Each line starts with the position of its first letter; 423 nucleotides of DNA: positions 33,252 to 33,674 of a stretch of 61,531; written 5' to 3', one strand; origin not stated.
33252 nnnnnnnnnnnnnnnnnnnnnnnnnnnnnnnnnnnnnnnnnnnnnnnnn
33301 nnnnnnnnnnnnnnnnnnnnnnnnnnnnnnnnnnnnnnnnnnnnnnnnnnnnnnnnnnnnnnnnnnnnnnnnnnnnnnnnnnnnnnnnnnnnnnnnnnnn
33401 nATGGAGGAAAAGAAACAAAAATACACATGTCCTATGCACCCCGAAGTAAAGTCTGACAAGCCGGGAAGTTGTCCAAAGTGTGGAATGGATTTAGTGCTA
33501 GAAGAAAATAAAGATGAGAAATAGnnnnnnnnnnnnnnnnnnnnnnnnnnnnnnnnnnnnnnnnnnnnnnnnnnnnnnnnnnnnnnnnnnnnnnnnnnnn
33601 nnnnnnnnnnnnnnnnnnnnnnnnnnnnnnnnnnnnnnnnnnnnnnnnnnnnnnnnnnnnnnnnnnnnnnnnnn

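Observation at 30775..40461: Seven promoters share a pho-box-like architecture: a self-contained regulon for the island-encoded OmpR-type regulator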

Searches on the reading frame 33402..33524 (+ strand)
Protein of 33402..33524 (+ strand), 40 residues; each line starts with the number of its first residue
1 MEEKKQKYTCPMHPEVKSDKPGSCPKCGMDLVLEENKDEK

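Call 7: search_protein_families(library=pfam, proteins=[window:33402-33524:+], max_evalue=0.01)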
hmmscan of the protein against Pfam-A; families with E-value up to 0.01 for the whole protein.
window:33402-33524:+ (40 aa): 1 family
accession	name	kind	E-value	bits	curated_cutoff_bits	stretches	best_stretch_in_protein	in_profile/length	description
PF19335.5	HMBD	-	5.6e-17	61.8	23.6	1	7-32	1-26/28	Heavy metal binding domain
